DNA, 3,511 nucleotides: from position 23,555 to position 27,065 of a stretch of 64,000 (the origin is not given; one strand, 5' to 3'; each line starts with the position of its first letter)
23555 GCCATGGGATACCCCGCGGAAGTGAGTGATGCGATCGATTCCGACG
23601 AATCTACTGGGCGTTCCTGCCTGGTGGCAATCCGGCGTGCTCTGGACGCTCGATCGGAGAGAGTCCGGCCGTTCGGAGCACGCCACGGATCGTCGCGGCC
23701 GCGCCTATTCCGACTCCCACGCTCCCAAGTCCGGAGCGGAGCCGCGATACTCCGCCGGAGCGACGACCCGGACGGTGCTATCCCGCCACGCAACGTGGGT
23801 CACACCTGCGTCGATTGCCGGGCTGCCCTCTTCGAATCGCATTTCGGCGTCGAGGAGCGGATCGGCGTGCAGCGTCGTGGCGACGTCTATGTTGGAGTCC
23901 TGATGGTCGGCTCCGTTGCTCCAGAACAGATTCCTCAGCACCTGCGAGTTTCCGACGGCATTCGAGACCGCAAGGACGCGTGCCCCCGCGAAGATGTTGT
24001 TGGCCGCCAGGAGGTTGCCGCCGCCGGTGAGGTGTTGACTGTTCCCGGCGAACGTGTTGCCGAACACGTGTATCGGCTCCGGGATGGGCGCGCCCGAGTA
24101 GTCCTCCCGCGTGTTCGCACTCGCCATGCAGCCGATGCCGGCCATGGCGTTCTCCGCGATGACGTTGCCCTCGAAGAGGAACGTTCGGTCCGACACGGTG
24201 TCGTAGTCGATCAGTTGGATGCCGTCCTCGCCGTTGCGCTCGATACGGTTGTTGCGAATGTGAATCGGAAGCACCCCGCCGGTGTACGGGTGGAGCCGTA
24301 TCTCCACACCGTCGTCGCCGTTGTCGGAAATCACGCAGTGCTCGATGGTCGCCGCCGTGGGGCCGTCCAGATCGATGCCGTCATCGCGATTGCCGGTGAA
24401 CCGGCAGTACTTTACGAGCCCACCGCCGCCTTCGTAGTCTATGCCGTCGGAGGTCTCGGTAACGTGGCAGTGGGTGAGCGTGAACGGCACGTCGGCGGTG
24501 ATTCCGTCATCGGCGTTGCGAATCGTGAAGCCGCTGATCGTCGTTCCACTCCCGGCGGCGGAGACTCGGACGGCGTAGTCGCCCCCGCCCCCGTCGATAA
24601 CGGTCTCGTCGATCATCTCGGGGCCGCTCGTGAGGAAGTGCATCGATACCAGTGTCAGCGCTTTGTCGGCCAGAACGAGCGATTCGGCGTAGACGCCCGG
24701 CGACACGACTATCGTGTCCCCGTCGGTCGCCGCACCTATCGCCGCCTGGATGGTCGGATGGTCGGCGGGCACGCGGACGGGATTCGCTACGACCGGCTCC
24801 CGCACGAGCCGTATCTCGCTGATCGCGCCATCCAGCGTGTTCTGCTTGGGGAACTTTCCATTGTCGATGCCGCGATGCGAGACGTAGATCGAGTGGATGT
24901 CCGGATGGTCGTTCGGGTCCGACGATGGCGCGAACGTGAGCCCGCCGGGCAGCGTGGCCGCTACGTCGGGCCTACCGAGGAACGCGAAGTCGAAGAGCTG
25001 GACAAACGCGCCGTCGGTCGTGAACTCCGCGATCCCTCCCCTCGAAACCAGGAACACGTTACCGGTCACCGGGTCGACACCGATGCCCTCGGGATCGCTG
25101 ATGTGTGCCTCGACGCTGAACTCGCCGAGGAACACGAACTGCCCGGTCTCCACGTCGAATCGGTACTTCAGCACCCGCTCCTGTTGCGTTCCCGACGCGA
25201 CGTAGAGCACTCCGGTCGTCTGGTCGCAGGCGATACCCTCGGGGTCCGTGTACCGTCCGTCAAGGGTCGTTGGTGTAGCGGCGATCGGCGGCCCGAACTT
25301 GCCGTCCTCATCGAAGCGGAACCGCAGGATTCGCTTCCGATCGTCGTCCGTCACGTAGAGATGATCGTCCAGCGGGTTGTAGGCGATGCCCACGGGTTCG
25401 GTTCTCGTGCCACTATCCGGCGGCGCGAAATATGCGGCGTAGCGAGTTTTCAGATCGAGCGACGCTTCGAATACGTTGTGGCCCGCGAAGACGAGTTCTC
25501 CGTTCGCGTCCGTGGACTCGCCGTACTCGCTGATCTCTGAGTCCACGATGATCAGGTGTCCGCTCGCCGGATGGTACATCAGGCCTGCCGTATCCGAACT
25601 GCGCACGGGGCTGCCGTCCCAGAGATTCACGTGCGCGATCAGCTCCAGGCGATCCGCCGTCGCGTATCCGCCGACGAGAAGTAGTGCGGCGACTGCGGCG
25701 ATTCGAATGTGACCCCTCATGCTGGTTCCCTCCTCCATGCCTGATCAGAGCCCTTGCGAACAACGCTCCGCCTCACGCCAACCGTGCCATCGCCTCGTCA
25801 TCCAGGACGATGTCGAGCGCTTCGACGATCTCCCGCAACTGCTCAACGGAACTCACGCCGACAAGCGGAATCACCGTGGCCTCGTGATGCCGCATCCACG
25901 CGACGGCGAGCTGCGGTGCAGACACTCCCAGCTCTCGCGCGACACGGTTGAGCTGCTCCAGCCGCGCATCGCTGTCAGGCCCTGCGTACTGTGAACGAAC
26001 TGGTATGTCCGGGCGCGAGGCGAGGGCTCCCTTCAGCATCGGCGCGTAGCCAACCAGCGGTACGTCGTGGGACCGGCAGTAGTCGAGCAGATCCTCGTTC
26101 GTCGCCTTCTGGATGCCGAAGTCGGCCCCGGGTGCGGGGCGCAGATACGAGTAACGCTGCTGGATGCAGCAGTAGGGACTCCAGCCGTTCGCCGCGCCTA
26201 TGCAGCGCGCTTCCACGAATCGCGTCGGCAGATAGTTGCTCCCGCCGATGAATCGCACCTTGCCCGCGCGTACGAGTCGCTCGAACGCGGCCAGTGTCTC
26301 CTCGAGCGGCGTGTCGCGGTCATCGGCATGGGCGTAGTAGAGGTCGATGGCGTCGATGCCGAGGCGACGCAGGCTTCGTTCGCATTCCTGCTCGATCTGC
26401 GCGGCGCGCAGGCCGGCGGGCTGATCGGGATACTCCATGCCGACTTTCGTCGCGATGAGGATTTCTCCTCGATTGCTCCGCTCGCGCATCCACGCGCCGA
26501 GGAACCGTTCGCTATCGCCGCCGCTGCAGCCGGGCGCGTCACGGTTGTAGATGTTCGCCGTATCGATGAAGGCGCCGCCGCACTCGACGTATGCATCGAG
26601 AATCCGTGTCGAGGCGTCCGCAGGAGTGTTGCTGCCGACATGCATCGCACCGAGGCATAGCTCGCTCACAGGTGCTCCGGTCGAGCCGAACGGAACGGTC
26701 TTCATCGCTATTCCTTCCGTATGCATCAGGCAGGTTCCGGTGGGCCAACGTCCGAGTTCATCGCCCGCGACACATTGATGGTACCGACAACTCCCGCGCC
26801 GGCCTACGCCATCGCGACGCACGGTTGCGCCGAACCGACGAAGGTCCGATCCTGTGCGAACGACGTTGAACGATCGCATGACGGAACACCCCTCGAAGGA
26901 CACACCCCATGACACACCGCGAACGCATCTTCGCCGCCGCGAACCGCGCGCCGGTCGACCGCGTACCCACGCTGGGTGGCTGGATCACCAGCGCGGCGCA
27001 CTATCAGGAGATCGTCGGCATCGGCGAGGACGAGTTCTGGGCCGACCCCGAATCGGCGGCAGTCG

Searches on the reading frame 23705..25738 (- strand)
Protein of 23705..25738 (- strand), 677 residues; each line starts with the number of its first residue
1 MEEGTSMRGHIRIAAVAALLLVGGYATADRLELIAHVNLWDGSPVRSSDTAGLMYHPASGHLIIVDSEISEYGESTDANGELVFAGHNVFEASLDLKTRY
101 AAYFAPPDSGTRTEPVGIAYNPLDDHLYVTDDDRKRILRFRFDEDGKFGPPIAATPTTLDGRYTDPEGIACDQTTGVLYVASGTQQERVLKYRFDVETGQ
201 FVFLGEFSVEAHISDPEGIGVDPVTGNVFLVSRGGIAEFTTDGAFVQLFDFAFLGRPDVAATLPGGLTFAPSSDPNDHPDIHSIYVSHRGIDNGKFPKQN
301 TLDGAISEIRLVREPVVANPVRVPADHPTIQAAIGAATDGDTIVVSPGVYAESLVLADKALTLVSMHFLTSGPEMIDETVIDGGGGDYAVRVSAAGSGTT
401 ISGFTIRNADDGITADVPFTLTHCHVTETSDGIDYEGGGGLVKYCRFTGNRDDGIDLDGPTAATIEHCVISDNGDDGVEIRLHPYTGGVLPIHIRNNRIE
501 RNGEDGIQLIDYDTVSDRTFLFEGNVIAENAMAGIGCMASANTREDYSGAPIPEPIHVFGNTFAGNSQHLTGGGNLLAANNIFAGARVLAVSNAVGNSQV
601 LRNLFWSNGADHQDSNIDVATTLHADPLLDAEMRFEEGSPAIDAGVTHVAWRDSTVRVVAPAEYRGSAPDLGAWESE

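Call 72: search_protein_families(library=pfam, proteins=[window:23705-25738:-], max_evalue=0.00001)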
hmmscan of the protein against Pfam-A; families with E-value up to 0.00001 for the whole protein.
window:23705-25738:- (677 aa): 2 families
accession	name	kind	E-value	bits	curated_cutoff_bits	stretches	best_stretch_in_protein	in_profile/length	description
PF13229.12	Beta_helix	-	7.5e-17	61.8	25.9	1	419-581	11-156/158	Right handed beta helix region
PF05048.19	NosD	-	7.8e-10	39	23.6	1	397-572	25-178/212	Periplasmic copper-binding protein (NosD)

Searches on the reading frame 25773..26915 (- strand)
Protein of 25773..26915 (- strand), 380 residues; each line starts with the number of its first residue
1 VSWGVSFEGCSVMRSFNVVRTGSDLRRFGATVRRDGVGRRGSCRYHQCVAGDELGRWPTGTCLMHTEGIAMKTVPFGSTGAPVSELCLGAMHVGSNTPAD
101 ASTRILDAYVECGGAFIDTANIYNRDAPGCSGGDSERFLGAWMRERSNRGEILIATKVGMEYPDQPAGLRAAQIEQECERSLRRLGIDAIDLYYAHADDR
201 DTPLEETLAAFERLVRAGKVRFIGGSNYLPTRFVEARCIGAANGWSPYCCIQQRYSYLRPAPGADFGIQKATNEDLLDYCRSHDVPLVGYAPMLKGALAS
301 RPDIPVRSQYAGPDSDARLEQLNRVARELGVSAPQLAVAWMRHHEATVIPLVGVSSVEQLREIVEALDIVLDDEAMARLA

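Call 71: search_protein_families(library=pfam, proteins=[window:25773-26915:-], max_evalue=0.00001)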
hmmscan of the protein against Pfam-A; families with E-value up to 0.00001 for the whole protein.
window:25773-26915:- (380 aa): 1 family
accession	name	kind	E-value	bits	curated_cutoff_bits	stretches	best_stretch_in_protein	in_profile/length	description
PF00248.27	Aldo_ket_red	-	3.6e-63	213.8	24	1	85-379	1-286/291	Aldo/keto reductase family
